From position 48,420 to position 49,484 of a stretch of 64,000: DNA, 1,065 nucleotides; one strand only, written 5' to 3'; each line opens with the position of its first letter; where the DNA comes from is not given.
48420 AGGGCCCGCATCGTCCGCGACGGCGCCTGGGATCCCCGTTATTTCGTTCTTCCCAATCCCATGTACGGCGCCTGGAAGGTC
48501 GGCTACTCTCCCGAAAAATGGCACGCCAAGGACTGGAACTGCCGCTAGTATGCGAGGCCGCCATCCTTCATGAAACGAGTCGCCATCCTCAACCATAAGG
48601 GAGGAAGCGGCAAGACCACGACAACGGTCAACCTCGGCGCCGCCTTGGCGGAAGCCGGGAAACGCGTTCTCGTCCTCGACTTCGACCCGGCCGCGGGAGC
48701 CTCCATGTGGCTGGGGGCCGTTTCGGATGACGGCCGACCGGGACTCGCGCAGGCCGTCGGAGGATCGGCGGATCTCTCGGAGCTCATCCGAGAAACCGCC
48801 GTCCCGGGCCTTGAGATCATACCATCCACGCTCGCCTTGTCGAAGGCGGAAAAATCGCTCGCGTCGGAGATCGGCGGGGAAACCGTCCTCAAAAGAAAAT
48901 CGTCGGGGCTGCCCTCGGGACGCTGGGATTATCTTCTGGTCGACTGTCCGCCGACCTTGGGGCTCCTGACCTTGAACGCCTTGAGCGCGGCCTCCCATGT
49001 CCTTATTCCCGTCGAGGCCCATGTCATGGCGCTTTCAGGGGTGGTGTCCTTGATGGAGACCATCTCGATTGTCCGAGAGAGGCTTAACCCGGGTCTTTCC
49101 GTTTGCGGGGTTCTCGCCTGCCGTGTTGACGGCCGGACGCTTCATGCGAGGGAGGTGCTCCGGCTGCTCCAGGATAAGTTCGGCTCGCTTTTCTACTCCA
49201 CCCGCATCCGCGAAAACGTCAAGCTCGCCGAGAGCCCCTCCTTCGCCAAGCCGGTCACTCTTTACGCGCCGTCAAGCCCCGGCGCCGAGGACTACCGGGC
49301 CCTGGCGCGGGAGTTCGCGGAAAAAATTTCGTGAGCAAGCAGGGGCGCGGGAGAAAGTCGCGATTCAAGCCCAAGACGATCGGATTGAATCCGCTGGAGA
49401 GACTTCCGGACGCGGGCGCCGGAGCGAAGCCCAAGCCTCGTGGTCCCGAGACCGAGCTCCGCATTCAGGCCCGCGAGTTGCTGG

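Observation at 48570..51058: Orphan ParA with overlapping small basic ORF next to a REC-pseudoREC protein and a divergent HTH-REC regulator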

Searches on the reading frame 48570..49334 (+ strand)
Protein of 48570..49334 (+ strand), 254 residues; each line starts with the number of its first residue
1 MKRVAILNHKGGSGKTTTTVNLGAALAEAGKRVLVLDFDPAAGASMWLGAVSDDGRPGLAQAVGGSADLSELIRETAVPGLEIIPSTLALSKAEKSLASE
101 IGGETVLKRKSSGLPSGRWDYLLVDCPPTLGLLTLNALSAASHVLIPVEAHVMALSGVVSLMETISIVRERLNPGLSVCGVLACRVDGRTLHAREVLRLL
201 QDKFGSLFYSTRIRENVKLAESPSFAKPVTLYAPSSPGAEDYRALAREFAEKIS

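Call 3: search_protein_families(library=pfam, proteins=[window:48570-49334:+], max_evalue=0.01)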
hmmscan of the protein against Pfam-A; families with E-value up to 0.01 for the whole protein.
window:48570-49334:+ (254 aa): 10 families
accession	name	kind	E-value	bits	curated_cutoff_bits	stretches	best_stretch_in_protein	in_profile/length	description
PF13614.12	AAA_31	-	3.5e-46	157.8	27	1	1-177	1-176/177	AAA domain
PF01656.29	CbiA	-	1e-21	77.6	25.4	1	4-229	1-125/125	CobQ/CobB/MinD/ParA nucleotide binding domain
PF06564.18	CBP_BcsQ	-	2.5e-13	50.5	21.3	1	1-247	1-231/234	Cellulose biosynthesis protein BcsQ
PF10609.15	ParA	-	4.4e-09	36.6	27.1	1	3-140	5-133/246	NUBPL iron-transfer P-loop NTPase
PF00142.24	Fer4_NifH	-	8.6e-09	35.7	25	1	8-45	6-43/271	4Fe-4S iron sulfur cluster binding proteins, NifH/frxC family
PF09140.17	MipZ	-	2.3e-07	30.8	20.7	1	4-39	3-38/262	ATPase MipZ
PF02374.21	ArsA_ATPase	-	4.2e-07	29.9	24.3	1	4-42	3-41/305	Anion-transporting ATPase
PF07015.17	VirC1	-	0.00031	20.6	24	1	1-47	1-47/231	VirC1 protein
PF03308.22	MeaB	-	0.0018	17.7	23.1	1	11-43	42-74/273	Methylmalonyl Co-A mutase-associated GTPase MeaB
PF01268.25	FTHFS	-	0.0078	14.9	27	0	5-45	61-101/556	Formate--tetrahydrofolate ligase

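Call 9: find_related_loci(query=window:48570-49331:+, collection=genome_contigs, flank=6000)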
Query window:48570-49331:+ (254 aa) in genome_contigs; peptide patterns used: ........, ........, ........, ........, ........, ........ (x = any residue, [..] = any of these).
426 stretches matched a pattern; 247 encode a relative of the query (tblastn E <= 1e-3); the best 80 are kept; 80 distinct loci.
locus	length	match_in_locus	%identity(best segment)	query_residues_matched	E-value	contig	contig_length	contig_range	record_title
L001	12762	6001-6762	83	1-254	1e-136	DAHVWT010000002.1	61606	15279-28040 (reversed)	MAG TPA_asm: Elusimicrobia bacterium isolate clean752 NODE_2_length_61606_cov_4.833948, whole genome shotgun sequence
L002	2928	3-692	78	25-254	6e-123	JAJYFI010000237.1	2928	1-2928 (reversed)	MAG: bacterium isolate DBS1-2.bin105 NODE_73930_length_2928_cov_0.928240, whole genome shotgun sequence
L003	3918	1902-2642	65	1-249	4e-108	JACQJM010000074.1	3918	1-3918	MAG: Elusimicrobia bacterium isolate NC_groundwater_1151_Ag_S-0.1um_50_28 S_p1_S3_coassembly_k141_775270, whole genome s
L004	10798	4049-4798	53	1-252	9e-90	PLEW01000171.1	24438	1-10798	MAG: Planctomycetota bacterium isolate bog_1363 73.20110800_S3S.47_contig_1019, whole genome shotgun sequence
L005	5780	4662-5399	54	1-248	7e-90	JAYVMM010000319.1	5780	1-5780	MAG: Planctomycetota bacterium isolate GL61_DN_concoct_175 GL61_DN_concoct_175_318, whole genome shotgun sequence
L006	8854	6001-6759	55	1-254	5e-89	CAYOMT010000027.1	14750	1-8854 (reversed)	MAG TPA_asm: uncultured bacterium isolate SRP200132_co2_286 genome assembly, contig: NODE_3396_length_14750_cov_11.06505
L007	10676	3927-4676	55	1-252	5e-86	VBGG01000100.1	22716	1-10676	MAG: Chloroflexi bacterium isolate CF_72 14_0903_13_30cm_scaffold_710095, whole genome shotgun sequence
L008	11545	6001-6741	53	1-249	2e-85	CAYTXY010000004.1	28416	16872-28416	MAG TPA_asm: uncultured bacterium isolate SRP200132_co1_581 genome assembly, contig: NODE_2837_length_28416_cov_7.129791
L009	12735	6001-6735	54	1-247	1e-85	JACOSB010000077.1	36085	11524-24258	MAG: Candidatus Acetothermia bacterium isolate NC_groundwater_7_Pr7_B-0.1um_53_18 FFV18_Bp1_scaffold_363457, whole genom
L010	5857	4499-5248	52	1-252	2e-84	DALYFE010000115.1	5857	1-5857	MAG TPA_asm: Chlamydiales bacterium isolate CTOTU14274 NODE_3746_length_5857_cov_4.288349, whole genome shotgun sequence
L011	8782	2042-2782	53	1-249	2e-84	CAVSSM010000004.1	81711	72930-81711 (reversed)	MAG: uncultured Chlamydiae bacterium isolate MFD05580.bin.2.22 genome assembly, contig: contig_30417, whole genome shotg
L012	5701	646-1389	54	1-251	4e-84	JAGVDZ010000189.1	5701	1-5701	MAG: Parachlamydiales bacterium isolate WC_8 c_000000122472, whole genome shotgun sequence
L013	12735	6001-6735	55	1-248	4e-84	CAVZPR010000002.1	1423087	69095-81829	MAG: Candidatus Dormibacteraeota bacterium isolate MFD09603.bin.2.40 genome assembly, contig: contig_18431, whole genome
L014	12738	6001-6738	54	1-248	3e-84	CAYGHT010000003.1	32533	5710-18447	MAG TPA_asm: uncultured bacterium isolate ERP113451_co3_56 genome assembly, contig: NODE_916_length_32533_cov_6.595449,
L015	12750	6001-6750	52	1-252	7e-84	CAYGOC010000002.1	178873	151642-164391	MAG TPA_asm: uncultured bacterium isolate ERP117304_co1_108 genome assembly, contig: NODE_95_length_178873_cov_17.983430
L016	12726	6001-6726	54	4-248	1e-83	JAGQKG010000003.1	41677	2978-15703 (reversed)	MAG: Nitrospira sp. isolate HKST-UBA08 NODE_3_length_41677_cov_3.621980, whole genome shotgun sequence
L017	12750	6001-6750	53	1-252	6e-84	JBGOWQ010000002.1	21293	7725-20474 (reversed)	MAG: Thermodesulfobiota bacterium isolate OBJ_0618_130150_89 k141_1694582_length_21293_cov_278.0000, whole genome shotgu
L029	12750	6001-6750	57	1-252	1e-79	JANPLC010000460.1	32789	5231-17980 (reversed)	MAG: Planctomycetota bacterium isolate VAR_61_metabat_110 VAR_61_k141_2139664, whole genome shotgun sequence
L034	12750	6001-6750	51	1-252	5e-78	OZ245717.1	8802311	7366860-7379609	MAG: Gemmataceae bacterium isolate a1969a84-6968-4215-8892-50c3549db43c genome assembly, chromosome: 1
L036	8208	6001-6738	53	1-249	2e-77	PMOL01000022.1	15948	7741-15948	MAG: Candidatus Dormiibacterota bacterium isolate palsa_834 73.20110600_P1M.3_contig_3835, whole genome shotgun sequence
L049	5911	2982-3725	52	1-249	1e-72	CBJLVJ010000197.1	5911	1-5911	MAG TPA_asm: uncultured bacterium isolate SRR27822708_binner12_Refined_94 genome assembly, contig: ERZ27339041.5537, who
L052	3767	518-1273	47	1-253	5e-70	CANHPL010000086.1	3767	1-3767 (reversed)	MAG: Burkholderiaceae bacterium isolate RE-23may17-324 genome assembly, contig: RE-23may17-C196971, whole genome shotgun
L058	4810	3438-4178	44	1-248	2e-67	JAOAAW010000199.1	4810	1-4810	MAG: bacterium isolate SKW160 k141_880146, whole genome shotgun sequence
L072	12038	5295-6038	45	1-249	5e-62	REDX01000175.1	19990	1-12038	MAG: Planctomycetota bacterium isolate GEM2.Bin49 NODE_3207_length_19990_cov_5.30865, whole genome shotgun sequence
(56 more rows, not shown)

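Call 22: search_protein_families(library=pfam, proteins=[L009:6767-7084:+, L013:6759-7094:+, L016:6800-7210:+, L017:6768-7433:+, L029:6807-7148:+, L034:6767-7153:+, L036:6758-7102:+, L052:1289-1771:+, L058:4198-4542:+, L004:4856-5248:+], max_evalue=0.1)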
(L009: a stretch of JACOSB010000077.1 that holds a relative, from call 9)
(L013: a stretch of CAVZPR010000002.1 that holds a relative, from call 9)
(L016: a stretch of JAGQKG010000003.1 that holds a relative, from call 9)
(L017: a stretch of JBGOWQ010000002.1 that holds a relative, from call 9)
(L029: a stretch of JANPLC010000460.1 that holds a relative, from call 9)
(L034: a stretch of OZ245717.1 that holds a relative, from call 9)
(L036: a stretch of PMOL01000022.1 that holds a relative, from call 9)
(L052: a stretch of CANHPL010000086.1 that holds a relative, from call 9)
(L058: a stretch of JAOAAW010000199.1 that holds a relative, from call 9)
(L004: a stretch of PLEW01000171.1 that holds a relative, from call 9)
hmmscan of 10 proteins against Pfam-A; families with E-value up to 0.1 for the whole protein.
L009:6767-7084:+ (106 aa): 0 families

L013:6759-7094:+ (112 aa): 1 family
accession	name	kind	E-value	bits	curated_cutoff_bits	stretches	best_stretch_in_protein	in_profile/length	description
PF22253.2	DUF6948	-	0.072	13.7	27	1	48-73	28-54/85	Domain of unknown function (DUF6948)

L016:6800-7210:+ (137 aa): 1 family
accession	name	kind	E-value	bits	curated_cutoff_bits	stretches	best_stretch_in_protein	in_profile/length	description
PF04849.18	HAP1_N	-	0.074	12.7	33.9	1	68-120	129-182/307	HAP1 N-terminal conserved region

L017:6768-7433:+ (222 aa): 1 family
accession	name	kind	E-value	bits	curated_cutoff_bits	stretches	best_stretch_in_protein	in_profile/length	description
PF00936.24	BMC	-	1.2e-23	83.3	24.5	1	45-121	1-75/75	BMC domain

L029:6807-7148:+ (114 aa): 1 family
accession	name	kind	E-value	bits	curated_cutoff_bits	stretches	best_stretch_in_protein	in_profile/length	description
PF07878.17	RHH_5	-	0.077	13.2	26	0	46-59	5-18/43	CopG-like RHH_1 or ribbon-helix-helix domain, RHH_5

L034:6767-7153:+ (129 aa): 0 families

L036:6758-7102:+ (115 aa): 0 families

L052:1289-1771:+ (161 aa): 0 families

L058:4198-4542:+ (115 aa): 0 families

L004:4856-5248:+ (131 aa): 0 families

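Call 23: search_protein_families(library=ncbifam, proteins=[window:48570-49331:+, L009:6767-7084:+, L013:6759-7094:+, L016:6800-7210:+, L017:6768-7433:+, L029:6807-7148:+, L036:6758-7102:+, L052:1289-1771:+, L058:4198-4542:+], max_evalue=0.1)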
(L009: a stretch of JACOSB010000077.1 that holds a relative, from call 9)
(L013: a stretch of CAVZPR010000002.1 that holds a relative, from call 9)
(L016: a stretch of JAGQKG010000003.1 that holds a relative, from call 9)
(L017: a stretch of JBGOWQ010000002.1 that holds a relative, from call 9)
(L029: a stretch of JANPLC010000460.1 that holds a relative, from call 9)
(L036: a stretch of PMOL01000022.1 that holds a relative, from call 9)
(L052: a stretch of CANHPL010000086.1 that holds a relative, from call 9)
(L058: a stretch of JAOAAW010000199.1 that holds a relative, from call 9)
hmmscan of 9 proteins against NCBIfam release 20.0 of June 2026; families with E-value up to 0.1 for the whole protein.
window:48570-49331:+ (254 aa): 38 families (the best 25 are shown)
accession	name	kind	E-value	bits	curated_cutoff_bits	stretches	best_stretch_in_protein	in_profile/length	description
TIGR03453.1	partition_RepA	equivalog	2e-27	96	348.45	1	4-162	107-278/387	plasmid partitioning protein RepA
NF041546.1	ParA_partition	equivalog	4.9e-27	94.8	180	2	4-54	2-52/203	ParA family partition ATPase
TIGR01969.1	minD_arch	subfamily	2.1e-24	86.1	201.75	1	4-250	3-231/251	cell division ATPase MinD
TIGR03371.1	cellulose_yhjQ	equivalog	7.7e-21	74.7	157.85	1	1-247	1-239/246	cellulose biosynthesis protein BcsQ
NF010443.0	PRK13869.1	subfamily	2.6e-19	69.3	446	1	3-159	123-292/405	plasmid-partitioning protein RepA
NF010259.0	PRK13705.1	equivalog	5.2e-16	58.6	725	1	4-159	109-275/388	plasmid-partitioning protein SopA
TIGR01007.1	eps_fam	subfamily_domain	2.2e-12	46.9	108.05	1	1-129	17-138/204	polysaccharide biosynthesis tyrosine autokinase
TIGR01968.1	minD_bact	equivalog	9.9e-12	44.7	212.9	1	4-162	4-158/261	septum site-determining protein MinD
TIGR03018.1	pepcterm_TyrKin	hypoth_equivalog_domain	9.9e-10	38.1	230.65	1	11-165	45-196/207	XrtA-associated tyrosine autokinase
TIGR01287.1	nifH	equivalog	2e-09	37.1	394.35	1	3-45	2-43/275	nitrogenase iron protein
NF041283.1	PrgP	equivalog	3.8e-08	33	400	1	4-165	5-170/297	ParA superfamily DNA segregation protein PrgP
NF008568.0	PRK11519.1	equivalog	4.4e-08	31.8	1068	1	13-132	538-649/720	tyrosine-protein kinase Wzc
NF047398.1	AAA_KGGVGR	domain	6.8e-08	33.1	90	1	1-49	2-51/190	KGGVGR-motif variant AAA ATPase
NF009701.0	PRK13230.1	subfamily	8.6e-08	31.5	350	1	1-45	1-44/291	nitrogenase reductase-like protein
NF033200.1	F430_CfbC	exception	1.4e-07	31.1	402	1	2-47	1-45/260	Ni-sirohydrochlorin a,c-diamide reductive cyclase ATP-dependent reductase subunit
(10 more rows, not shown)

L009:6767-7084:+ (106 aa): 0 families

L013:6759-7094:+ (112 aa): 0 families

L016:6800-7210:+ (137 aa): 0 families

L017:6768-7433:+ (222 aa): 7 families
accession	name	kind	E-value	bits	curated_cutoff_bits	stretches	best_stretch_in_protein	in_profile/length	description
NF012018.0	PRK15474.1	equivalog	4.4e-23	81.5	133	1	45-126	3-83/97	ethanolamine utilization microcompartment protein EutM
NF053792.1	beta_CO2some_O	equivalog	1.2e-18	67.4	270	1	41-126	109-193/205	beta-carboxysome assembly protein CcmO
NF012010.0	PRK15466.1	equivalog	2.4e-18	66.7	218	1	45-144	4-102/166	ethanolamine utilization microcompartment protein EutK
NF053791.1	BMC_CsoS1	equivalog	6.5e-17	61.6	166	1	45-126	8-89/93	alpha-carboxysome major shell protein CsoS1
TIGR02526.1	eut_PduT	equivalog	0.0001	22.1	250.3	1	44-122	97-175/182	ethanolamine utilization microcompartment shell protein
TIGR04501.1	microcomp_PduB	equivalog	0.027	14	310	1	44-99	140-199/225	microcompartment protein PduB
NF011218.0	PRK14625.1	equivalog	0.05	14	151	1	59-124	12-78/109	hypothetical protein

L029:6807-7148:+ (114 aa): 2 families
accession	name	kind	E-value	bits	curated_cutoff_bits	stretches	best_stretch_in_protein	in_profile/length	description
NF002238.0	PRK01146.2-2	equivalog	0.003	17.4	133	1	35-86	31-85/92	DNA-directed RNA polymerase subunit L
NF009294.0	PRK12651.1-5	equivalog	0.075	12.7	303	1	6-69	58-122/162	Na+/H+ antiporter subunit E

L036:6758-7102:+ (115 aa): 0 families

L052:1289-1771:+ (161 aa): 0 families

L058:4198-4542:+ (115 aa): 0 families

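Call 29: find_related_loci(query=window:48570-49331:+, collection=metagenome_contigs, flank=5000)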
Query window:48570-49331:+ (254 aa) in metagenome_contigs; peptide patterns used: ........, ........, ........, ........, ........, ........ (x = any residue, [..] = any of these).
600 stretches matched a pattern (row limit reached: there are more); 347 encode a relative of the query (tblastn E <= 1e-3); the best 80 are kept; 80 distinct loci.
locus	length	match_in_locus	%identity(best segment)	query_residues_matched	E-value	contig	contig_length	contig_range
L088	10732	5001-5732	61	4-249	3e-98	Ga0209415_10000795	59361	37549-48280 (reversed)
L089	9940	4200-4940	58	1-249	2e-95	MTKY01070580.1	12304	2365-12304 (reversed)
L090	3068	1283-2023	57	1-249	4e-94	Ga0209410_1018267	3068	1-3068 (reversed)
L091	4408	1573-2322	56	1-252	2e-92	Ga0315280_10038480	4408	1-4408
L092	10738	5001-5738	57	1-248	3e-90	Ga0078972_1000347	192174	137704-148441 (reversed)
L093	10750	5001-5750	53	1-252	6e-90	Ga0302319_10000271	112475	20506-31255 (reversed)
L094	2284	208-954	56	1-252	4e-92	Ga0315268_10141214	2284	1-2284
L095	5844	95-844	55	1-252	3e-86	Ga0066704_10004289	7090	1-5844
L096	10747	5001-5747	55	1-252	3e-85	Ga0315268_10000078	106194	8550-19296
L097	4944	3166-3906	53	1-249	9e-85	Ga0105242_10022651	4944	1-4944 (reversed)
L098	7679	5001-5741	53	1-249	3e-84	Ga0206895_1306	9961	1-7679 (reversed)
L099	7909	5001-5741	53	1-249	3e-84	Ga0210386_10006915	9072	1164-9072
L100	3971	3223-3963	52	1-249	6e-84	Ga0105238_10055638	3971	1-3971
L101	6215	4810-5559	56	1-252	7e-84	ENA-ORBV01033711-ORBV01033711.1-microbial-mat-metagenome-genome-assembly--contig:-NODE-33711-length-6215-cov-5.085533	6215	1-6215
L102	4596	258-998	53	1-249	1e-83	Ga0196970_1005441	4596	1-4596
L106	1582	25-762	54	1-248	4e-86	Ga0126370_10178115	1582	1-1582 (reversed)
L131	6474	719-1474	44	1-253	1e-68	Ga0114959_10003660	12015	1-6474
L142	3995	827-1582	45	1-253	5e-66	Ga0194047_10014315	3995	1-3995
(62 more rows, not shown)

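Call 79: search_dna_similar(query=L090:2050-2343:+, collection=plasmids, mode=protein, max_evalue=0.001, max_rows=15)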
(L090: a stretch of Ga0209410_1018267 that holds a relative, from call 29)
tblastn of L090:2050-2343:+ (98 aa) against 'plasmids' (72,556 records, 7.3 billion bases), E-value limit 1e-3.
Records with a match: 2; places in all: 2; records where one place covers at least 80% of the query: 1.
Best place of each record, by identity: <60% 2.
By first word of the organism name: Cardinium 1; Salinibacter 1.
By predicted mobility (MOB-suite, as given by PLSDB): conjugative 1; non-mobilizable 1.
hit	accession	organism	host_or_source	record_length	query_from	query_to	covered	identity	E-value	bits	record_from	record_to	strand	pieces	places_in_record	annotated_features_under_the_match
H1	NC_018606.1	Cardinium endosymbiont of Encarsia pergandiella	-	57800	3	97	97%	45.0%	6e-20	89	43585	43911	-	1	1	hypothetical protein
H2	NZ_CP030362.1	Salinibacter ruber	-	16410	36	96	62%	54.7%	5e-11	64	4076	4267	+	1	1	hypothetical protein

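Call 80: get_annotated_region(hit=H1, flank=3000)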
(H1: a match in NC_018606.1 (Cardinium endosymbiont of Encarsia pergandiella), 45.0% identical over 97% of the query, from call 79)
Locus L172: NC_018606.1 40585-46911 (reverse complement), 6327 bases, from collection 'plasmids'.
description: Cardinium endosymbiont cEper1 of Encarsia pergandiella plasmid pCher, complete sequence
organism: Cardinium endosymbiont of Encarsia pergandiella (NCBI taxid 1231626)
taxonomy: Bacteria; Bacteroidota; Cytophagia; Cytophagales; Amoebophilaceae; Candidatus Cardinium; Cardinium endosymbiont of Encarsia pergandiella
host: -; source: -; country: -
typing (MOB-suite, as given by PLSDB): conjugative; relaxase MOBV; mating-pair formation MPF_T
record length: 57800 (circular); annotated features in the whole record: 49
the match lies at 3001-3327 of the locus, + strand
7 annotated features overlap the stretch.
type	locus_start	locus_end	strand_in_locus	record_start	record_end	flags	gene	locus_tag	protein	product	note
CDS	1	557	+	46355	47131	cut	-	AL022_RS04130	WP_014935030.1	hypothetical protein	-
CDS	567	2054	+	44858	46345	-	-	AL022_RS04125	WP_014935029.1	VapE domain-containing protein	-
CDS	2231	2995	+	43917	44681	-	-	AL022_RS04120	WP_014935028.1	ParA family protein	-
CDS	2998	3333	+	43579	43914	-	-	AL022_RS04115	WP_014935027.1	hypothetical protein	-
CDS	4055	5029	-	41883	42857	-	-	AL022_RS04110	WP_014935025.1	IS110 family transposase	-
CDS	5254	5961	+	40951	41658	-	-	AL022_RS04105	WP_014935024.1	IS6 family transposase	-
CDS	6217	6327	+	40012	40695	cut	-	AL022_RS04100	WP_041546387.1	hypothetical protein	-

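Call 81: get_annotated_region(hit=H2, flank=3000)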
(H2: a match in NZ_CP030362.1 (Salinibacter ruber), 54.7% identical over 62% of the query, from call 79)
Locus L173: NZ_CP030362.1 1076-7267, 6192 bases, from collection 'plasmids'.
description: Salinibacter ruber strain SP73 plasmid pSR16, complete sequence
organism: Salinibacter ruber (NCBI taxid 146919)
taxonomy: Bacteria; Rhodothermota; Rhodothermia; Rhodothermales; Salinibacteraceae; Salinibacter; Salinibacter ruber
host: -; source: -; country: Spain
typing (MOB-suite, as given by PLSDB): non-mobilizable
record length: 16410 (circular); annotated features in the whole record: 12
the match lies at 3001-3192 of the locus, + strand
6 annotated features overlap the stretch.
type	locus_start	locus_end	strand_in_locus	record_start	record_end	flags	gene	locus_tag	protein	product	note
CDS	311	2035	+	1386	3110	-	-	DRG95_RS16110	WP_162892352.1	CHC2 zinc finger domain-containing protein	GO:0006260 - DNA replication [Evidence IEA]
CDS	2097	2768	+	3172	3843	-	parA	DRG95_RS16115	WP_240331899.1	ParA family partition ATPase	-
CDS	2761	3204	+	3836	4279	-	-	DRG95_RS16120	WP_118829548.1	hypothetical protein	-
CDS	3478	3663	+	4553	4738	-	-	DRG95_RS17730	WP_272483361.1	HGGxSTG domain-containing protein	-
CDS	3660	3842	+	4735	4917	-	-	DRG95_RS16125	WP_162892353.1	hypothetical protein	-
CDS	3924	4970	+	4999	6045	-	-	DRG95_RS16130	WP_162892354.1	hypothetical protein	-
